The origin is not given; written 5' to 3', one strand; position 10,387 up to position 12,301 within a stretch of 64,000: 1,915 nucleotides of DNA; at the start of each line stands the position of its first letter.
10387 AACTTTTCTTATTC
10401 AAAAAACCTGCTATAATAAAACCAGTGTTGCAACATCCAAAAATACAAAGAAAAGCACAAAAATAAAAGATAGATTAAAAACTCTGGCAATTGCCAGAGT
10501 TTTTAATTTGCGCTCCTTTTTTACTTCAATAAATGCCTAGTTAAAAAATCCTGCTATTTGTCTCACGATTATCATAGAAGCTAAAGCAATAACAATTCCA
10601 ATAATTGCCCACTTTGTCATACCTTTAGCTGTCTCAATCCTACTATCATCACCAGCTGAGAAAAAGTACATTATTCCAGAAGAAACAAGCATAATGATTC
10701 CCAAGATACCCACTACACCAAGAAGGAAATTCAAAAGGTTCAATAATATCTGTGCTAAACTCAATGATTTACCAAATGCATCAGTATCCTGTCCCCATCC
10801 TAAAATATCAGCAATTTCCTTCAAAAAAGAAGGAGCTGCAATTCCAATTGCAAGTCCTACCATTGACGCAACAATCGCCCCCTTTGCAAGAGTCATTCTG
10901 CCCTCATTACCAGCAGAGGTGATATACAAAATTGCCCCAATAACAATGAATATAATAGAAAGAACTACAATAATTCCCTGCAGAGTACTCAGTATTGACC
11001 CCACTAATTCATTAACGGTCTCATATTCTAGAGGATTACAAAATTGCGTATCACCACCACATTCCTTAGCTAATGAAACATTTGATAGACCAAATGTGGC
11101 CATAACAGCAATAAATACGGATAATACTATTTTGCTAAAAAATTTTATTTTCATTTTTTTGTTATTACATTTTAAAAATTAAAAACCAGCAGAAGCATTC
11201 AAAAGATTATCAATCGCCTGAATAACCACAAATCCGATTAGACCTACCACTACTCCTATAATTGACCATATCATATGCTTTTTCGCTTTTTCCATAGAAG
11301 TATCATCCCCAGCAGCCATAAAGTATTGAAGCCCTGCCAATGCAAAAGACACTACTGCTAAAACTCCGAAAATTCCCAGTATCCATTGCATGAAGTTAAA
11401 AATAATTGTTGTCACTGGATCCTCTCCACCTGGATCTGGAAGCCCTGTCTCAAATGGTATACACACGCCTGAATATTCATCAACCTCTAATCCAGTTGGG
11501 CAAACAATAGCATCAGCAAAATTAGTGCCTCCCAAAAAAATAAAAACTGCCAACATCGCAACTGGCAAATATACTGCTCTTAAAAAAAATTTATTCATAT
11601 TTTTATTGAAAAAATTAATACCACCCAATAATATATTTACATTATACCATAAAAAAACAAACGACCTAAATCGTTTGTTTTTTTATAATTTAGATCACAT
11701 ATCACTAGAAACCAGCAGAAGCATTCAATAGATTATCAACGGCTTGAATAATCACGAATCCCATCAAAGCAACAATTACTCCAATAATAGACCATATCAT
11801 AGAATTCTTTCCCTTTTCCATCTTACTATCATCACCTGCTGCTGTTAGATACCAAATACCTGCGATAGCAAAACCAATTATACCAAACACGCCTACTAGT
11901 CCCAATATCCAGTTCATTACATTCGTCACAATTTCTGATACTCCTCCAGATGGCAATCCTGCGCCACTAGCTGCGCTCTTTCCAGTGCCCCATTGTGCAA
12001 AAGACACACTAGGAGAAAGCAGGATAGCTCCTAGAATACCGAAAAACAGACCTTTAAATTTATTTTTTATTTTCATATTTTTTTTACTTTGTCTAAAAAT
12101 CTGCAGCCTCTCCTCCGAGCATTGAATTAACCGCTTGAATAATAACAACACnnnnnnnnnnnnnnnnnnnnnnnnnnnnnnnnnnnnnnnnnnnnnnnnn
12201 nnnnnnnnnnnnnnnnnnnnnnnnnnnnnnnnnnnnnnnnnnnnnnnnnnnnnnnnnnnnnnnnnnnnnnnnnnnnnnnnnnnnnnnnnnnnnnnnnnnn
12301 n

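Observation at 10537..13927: Tandem array of six TrbC/VirB2-like (T4SS pilin-like) paralogs with domain duplication and a giant acidic-tail member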

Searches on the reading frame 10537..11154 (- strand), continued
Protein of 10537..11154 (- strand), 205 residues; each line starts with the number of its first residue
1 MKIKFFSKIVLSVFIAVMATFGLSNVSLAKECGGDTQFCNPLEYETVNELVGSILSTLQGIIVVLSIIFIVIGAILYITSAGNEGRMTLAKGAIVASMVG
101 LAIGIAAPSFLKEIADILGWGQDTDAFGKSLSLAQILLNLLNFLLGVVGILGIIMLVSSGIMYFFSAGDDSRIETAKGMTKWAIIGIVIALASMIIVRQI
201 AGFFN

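Call 72: find_related_loci(query=A4, collection=genome_contigs, flank=10000)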
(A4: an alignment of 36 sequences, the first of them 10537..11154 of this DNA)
Query A4 (205 aa) in genome_contigs; peptide patterns used: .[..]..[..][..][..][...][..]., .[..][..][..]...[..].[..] (x = any residue, [..] = any of these).
599 stretches matched a pattern (row limit reached: there are more); 61 encode a relative of the query (tblastn E <= 1e-3); 61 distinct loci.
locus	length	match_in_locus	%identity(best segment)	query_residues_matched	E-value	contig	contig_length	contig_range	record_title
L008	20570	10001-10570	59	20-204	2e-66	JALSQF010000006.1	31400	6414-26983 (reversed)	MAG: Candidatus Moraniibacteriota bacterium isolate 356-284_metabat2_scaf2bin.121 356-284_scaffold_502_c1, whole genome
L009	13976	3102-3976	56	1-204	1e-65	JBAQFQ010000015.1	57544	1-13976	MAG: Candidatus Moraniibacteriota bacterium isolate MFD12003_ilm_asm_bin19 k127_74404, whole genome shotgun sequence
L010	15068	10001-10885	56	1-201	1e-63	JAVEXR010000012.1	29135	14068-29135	MAG: Candidatus Moraniibacteriota bacterium isolate BF4_177 NODE_4645_length_29135_cov_7.183467_Biofilm4, whole genome s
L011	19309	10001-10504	62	38-204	1e-63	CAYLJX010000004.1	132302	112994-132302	MAG TPA_asm: uncultured Bdellovibrionales bacterium isolate SRP342105_co1_463 genome assembly, contig: NODE_145_length_1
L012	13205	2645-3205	58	27-204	1e-63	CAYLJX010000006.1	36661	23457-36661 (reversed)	MAG TPA_asm: uncultured Bdellovibrionales bacterium isolate SRP342105_co1_463 genome assembly, contig: NODE_1432_length_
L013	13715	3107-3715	55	6-204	2e-63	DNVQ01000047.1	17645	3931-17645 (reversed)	MAG TPA_asm: Candidatus Moraniibacteriota bacterium isolate UBA12141 contig_2950, whole genome shotgun sequence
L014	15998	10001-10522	62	34-204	8e-63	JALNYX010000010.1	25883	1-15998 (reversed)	MAG: Candidatus Moraniibacteriota bacterium isolate SO_2017_GW1 bin 259 NODE_7761_length_25883_cov_1.137288_OW334_2017,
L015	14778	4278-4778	63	38-204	4e-63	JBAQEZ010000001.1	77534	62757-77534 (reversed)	MAG: Candidatus Moraniibacteriota bacterium isolate MFD12003_ilm_asm_bin65 k127_2319, whole genome shotgun sequence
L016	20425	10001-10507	62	36-204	4e-62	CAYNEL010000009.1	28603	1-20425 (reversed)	MAG TPA_asm: uncultured Bdellovibrionales bacterium isolate SRP173033_co3_22 genome assembly, contig: NODE_1803_length_2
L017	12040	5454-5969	62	34-204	4e-62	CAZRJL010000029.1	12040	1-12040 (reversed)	MAG TPA_asm: uncultured Bdellovibrionales bacterium isolate binchicken_co220_173 genome assembly, contig: NODE_3448_leng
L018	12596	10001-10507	60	37-204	3e-61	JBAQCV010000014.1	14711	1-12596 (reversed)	MAG: Candidatus Moraniibacteriota bacterium isolate MFD12004_ilm_asm_bin18 k127_120246, whole genome shotgun sequence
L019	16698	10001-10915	58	33-204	1e-60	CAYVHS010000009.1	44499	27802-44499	MAG TPA_asm: uncultured Bdellovibrionales bacterium isolate SRP278252_co2_49 genome assembly, contig: NODE_1438_length_4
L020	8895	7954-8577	57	3-205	9e-61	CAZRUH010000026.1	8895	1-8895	MAG TPA_asm: uncultured Bdellovibrionales bacterium isolate SRP163575_co1_113 genome assembly, contig: NODE_17209_length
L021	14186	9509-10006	59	40-204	6e-60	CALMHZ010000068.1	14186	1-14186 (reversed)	MAG TPA_asm: uncultured bacterium isolate SRR6670122_bin.64_CONCOCT_v1.1_MAG genome assembly, contig: ERZ534011.2921, wh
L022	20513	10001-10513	63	33-204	2e-59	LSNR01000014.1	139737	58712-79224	MAG: Parcubacteria group bacterium M6-OD1-3 Contig6375, whole genome shotgun sequence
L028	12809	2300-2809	61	37-205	3e-58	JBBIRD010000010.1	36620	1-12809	MAG: Candidatus Moraniibacteriota bacterium isolate SLS170214_bin_341 NODE_236_length_36620_cov_6.721537, whole genome s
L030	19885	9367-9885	57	34-204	2e-57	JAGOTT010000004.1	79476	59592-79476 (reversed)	MAG: Candidatus Moraniibacteriota bacterium isolate Gw_Eff_bin_440 Gw_Eff_402_length_79476_cov_5.595483, whole genome sh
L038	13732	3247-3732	59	40-201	4e-54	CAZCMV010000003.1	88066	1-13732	MAG TPA_asm: uncultured Bdellovibrionales bacterium isolate SRP192927_co1_222 genome assembly, contig: NODE_235_length_8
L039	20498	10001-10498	58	40-204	3e-54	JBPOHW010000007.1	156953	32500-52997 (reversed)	MAG: Candidatus Moraniibacteriota bacterium isolate MAG_322 c_000000394501, whole genome shotgun sequence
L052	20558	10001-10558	53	37-204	3e-49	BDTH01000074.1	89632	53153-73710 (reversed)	Bacterium BMS3Abin15 DNA, contig: NODE_1, whole genome shotgun sequence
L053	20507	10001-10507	52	38-201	4e-49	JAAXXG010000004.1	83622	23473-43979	MAG: Candidatus Moraniibacteriota bacterium isolate W9_Combined_metabat2_075 W9_Combined_metabat2_075_NODE_147, whole ge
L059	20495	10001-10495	49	38-200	5e-45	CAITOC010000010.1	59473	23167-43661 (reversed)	MAG: Candidatus Moranbacteria bacterium isolate MJ130702B_bin-413 genome assembly, contig: bin-413:10/88, whole genome s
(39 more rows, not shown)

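Call 76: search_protein_families(library=pfam, proteins=[L030:2539-4521:-, L038:7797-9365:+, L052:2-2956:-, L022:13808-15286:+, L028:8562-11468:+, L011:11353-13527:-, L053:6002-8014:+, L039:14121-15731:+, L059:14463-15965:+, L016:17308-19104:-], max_evalue=0.00001)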
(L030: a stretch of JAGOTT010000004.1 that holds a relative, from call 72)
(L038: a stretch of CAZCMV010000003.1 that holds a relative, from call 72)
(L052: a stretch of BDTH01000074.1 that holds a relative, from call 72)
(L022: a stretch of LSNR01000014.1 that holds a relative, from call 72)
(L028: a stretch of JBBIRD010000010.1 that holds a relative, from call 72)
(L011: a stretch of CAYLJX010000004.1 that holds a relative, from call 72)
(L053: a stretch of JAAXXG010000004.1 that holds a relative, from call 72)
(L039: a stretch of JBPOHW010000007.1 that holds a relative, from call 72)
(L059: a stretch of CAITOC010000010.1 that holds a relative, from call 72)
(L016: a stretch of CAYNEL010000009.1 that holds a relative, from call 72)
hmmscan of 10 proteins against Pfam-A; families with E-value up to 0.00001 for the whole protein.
L030:2539-4521:- (661 aa): 6 families
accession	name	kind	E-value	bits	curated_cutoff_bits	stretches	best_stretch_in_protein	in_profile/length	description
PF00009.33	GTP_EFTU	-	2.3e-38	132.1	26.5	1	175-332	4-183/188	Elongation factor Tu GTP binding domain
PF11987.13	IF-2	-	1.4e-30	106.1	27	1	453-550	19-116/117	Translation-initiation factor 2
PF22042.2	EF-G_D2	-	1.1e-18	67.5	27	1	350-426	4-83/84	Elongation factor G domain 2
PF01926.29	MMR_HSR1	-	9.7e-14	51.9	21.9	1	177-282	2-113/113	50S ribosome-binding GTPase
PF04760.21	IF2_N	-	1.1e-10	41.5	25.3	1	89-137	4-53/53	Translation initiation factor IF-2, N-terminal region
PF02421.24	FeoB_N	-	1.7e-06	28.1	27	1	177-331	3-156/156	Ferrous iron transport protein B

L038:7797-9365:+ (523 aa): 6 families
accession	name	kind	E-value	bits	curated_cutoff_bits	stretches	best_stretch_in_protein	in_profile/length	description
PF01078.27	Mg_chelatase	-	1.9e-95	318.6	20.3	1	207-413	1-206/207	Magnesium chelatase, subunit ChlI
PF13541.12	ChlI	-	5e-42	143.1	27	1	32-156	1-121/121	Subunit ChlI of Mg-chelatase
PF13335.12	Mg_chelatase_C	-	3.6e-34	117.7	26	1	420-518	1-94/94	Magnesium chelatase, subunit ChlI C-terminal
PF07728.20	AAA_5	-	5.8e-09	36.5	22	1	230-367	1-125/139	AAA domain (dynein-related subfamily)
PF00493.29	MCM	-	2.1e-07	30.7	23.3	0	305-405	113-203/224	MCM P-loop domain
PF00158.32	Sigma54_activat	-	3.3e-07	30.6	20.2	0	303-364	83-142/168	Sigma-54 interaction domain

L052:2-2956:- (985 aa): 13 families
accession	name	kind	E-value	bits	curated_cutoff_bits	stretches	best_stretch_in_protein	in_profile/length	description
PF00437.27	T2SSE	-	8.1e-218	722.8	24.9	2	174-577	5-370/370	Type II/IV secretion system protein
PF25199.1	nSTAND_NTPase5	-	3.2e-11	43.7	34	0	312-372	29-91/145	Novel STAND NTPase 5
PF13401.12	AAA_22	-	2e-09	38.3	27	0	322-358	4-40/130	AAA domain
PF01637.24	ATPase_2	-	3.4e-08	34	33.2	0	312-381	8-78/225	ATPase domain predominantly from Archaea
PF20720.3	nSTAND3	-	3.9e-08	33.6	27.2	0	312-362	7-56/155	Novel STAND NTPase 3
PF13555.12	AAA_29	-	2e-07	31.1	27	0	770-796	21-47/61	P-loop containing region of AAA domain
PF04851.21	ResIII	-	2.3e-07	31.3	22.5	0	311-350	11-50/164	Type III restriction enzyme, res subunit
PF00004.35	AAA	-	5e-07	30.7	21.2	0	326-357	1-29/131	ATPase family associated with various cellular activities (AAA)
PF13173.12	AAA_14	-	1.4e-06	28.8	27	0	324-366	3-46/129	AAA domain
PF13191.12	AAA_16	-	1.5e-06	29.2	32.6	0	760-820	12-78/167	AAA ATPase domain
PF13604.12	AAA_30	-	1.7e-06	28.3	27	0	316-355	11-50/191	AAA domain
PF00005.33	ABC_tran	-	4.5e-06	27.7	25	0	777-811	17-51/137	ABC transporter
PF03215.21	Rad17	-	4.6e-06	27.1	23.8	0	768-796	42-70/186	Rad17 P-loop domain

L022:13808-15286:+ (493 aa): 0 families

L028:8562-11468:+ (969 aa): 5 families
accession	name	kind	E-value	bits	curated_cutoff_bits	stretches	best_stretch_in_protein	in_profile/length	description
PF00133.28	tRNA-synt_1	-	2e-136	455.5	22.7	1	22-645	2-413/414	tRNA synthetases class I (I, L, M and V)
PF08264.19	Anticodon_1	-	1.1e-38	132.9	25.1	1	693-837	1-145/148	Anticodon-binding domain of tRNA ligase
PF09334.17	tRNA-synt_1g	-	2.9e-16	59.6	20.1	2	52-198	8-135/391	tRNA synthetases class I (M)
PF19302.4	DUF5915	-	7.8e-14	52.1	27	1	868-966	96-194/195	Domain of unknown function (DUF5915)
PF01406.26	tRNA-synt_1e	-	4.5e-06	26.7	27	0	587-654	234-298/301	tRNA synthetases class I (C) catalytic domain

L011:11353-13527:- (725 aa): 4 families
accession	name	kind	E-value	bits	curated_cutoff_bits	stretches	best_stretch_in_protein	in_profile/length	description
PF22505.1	RNase_J_b_CASP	-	2.6e-44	150.5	27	1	389-513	2-126/126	Ribonuclease J, beta-CASP domain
PF17770.6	RNase_J_C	-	9.7e-30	104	23.8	1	623-725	1-102/102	Ribonuclease J C-terminal domain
PF00753.33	Lactamase_B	-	4.6e-12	46.7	22.7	1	181-337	5-158/196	Metallo-beta-lactamase superfamily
PF12706.13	Lactamase_B_2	-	7.1e-10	39.2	27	1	225-343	29-157/200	Beta-lactamase superfamily domain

L053:6002-8014:+ (671 aa): 2 families
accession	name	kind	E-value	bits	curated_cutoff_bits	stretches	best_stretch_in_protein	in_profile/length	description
PF01547.30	SBP_bac_1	-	6.2e-22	79.4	26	1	268-525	26-289/307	Bacterial extracellular solute-binding protein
PF13416.11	SBP_bac_8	-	5e-19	69.6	27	1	267-525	13-234/279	Bacterial extracellular solute-binding protein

L039:14121-15731:+ (537 aa): 4 families
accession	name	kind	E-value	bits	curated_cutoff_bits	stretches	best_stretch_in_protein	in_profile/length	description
PF13184.12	KH_5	-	6e-29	100.4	27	1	346-413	1-68/69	NusA-like KH domain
PF08529.16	NusA_N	-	1e-28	100.4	23.8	1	69-241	1-119/119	NusA N-terminal domain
PF00575.29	S1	-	7.8e-09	36.2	22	1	250-309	3-69/74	S1 RNA binding domain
PF00013.35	KH_1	-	8.9e-06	25.8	21.5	0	423-458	4-40/66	KH domain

L059:14463-15965:+ (501 aa): 3 families
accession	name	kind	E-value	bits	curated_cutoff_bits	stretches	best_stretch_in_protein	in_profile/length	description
PF05697.18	Trigger_N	-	1.4e-30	107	22.2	1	73-222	1-143/144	Bacterial trigger factor protein (TF)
PF05698.19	Trigger_C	-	1.2e-28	100.7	22.7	1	341-496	2-158/162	Bacterial trigger factor protein (TF) C-terminus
PF00254.34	FKBP_C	-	2.1e-14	54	21.1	1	235-317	3-94/94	FKBP-type peptidyl-prolyl cis-trans isomerase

L016:17308-19104:- (599 aa): 3 families
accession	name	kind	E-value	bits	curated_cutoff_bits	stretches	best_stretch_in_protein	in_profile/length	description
PF06415.18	iPGM_N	-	1.7e-77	260.3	27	1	158-372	1-216/217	BPG-independent PGAM N-terminus (iPGM_N)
PF01676.23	Metalloenzyme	-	8.9e-74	248.6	24.3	1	80-585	1-252/252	Metalloenzyme superfamily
PF01663.27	Phosphodiest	-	3.1e-06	27.5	23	1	452-523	144-224/342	Type I phosphodiesterase / nucleotide pyrophosphatase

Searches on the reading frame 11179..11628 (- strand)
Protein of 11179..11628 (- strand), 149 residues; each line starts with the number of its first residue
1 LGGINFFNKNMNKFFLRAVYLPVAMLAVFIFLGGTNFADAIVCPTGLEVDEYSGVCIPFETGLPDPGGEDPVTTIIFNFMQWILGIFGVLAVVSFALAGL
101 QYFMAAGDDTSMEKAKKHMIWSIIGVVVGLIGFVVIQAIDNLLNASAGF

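Call 3: search_protein_families(library=pfam, proteins=[window:11179-11628:-], max_evalue=1)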
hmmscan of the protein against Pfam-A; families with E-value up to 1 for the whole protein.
window:11179-11628:- (149 aa): 5 families
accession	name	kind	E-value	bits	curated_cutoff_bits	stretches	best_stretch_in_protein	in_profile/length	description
PF18895.5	T4SS_pilin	-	2.1e-12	47.4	26.6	1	69-130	2-62/71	Type IV secretion system pilin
PF02322.20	Cyt_bd_oxida_II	-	0.0053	16.6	35.6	1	75-137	147-209/302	Cytochrome bd terminal oxidase subunit II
PF15378.11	DUF4605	-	0.054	13.7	27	1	71-92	27-48/59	Domain of unknown function (DUF4605)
PF11286.13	DUF3087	-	0.18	11.7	23.4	1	82-135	18-65/165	Protein of unknown function (DUF3087)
PF00902.23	TatC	-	0.19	12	25.1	1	17-120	92-184/208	Sec-independent protein translocase protein (TatC)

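Call 4: search_protein_families(library=ncbifam, proteins=[window:11179-11628:-], max_evalue=1)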
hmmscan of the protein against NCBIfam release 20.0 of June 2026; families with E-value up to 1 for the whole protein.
window:11179-11628:- (149 aa): 4 families
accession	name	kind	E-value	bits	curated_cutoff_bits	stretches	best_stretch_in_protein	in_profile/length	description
NF045849.1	ICE_MMCAP2_0565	equivalog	6.8e-12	44.9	40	1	70-139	7-76/80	Mbov_0395 family pilin-like conjugal transfer protein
NF045951.1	MAG0110_fam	subfamily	0.039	13.2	98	1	82-140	17-75/237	MAG0110 family membrane protein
NF053506.1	Fsx1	equivalog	0.21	9.9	650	1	60-136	510-588/610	fusexin 1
NF052597.1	FILTED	domain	0.45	10.9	40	1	83-142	7-73/110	FILTED domain-containing surface protein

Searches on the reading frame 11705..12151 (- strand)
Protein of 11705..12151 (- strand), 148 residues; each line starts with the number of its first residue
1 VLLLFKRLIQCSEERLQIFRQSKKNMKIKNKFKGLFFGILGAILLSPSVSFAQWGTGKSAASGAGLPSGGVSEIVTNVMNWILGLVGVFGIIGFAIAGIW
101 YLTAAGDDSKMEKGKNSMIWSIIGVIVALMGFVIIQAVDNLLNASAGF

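Call 3: search_protein_families(library=pfam, proteins=[window:11705-12151:-], max_evalue=1)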
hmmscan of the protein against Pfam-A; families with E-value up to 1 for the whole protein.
window:11705-12151:- (148 aa): 4 families
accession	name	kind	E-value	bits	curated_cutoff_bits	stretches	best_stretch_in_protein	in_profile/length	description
PF18895.5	T4SS_pilin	-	7.8e-13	48.8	26.6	1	70-130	4-63/71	Type IV secretion system pilin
PF24357.1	TMD0_ABC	-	0.1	13.2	27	1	81-139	28-82/159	ABC transporter TMD0 domain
PF24003.1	DUF7319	-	0.26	11.2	27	1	66-140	103-170/205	Domain of unknown function (DUF7319)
PF13244.11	MbhD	-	0.52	10.9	27.2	0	83-107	17-41/67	MBH, subunit D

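Call 4: search_protein_families(library=ncbifam, proteins=[window:11705-12151:-], max_evalue=1)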
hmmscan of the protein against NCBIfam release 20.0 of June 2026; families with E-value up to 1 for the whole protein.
window:11705-12151:- (148 aa): 5 families
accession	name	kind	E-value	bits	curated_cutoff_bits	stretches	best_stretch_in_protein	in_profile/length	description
NF045849.1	ICE_MMCAP2_0565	equivalog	2e-10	40.2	40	1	71-138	9-76/80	Mbov_0395 family pilin-like conjugal transfer protein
NF006752.0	PRK09272.1-5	equivalog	0.0092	16.3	162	1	80-133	25-79/110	hypothetical protein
NF052597.1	FILTED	domain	0.075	13.4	40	1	79-141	4-73/110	FILTED domain-containing surface protein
NF041560.1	T6SS_Burk_ExIF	subfamily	0.15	11.7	90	1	70-136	120-186/234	putative type VI secretion system effector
NF045846.1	MSC0882_dom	subfamily_domain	0.53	9.4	60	1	77-134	8-64/244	MSC_0882 family membrane protein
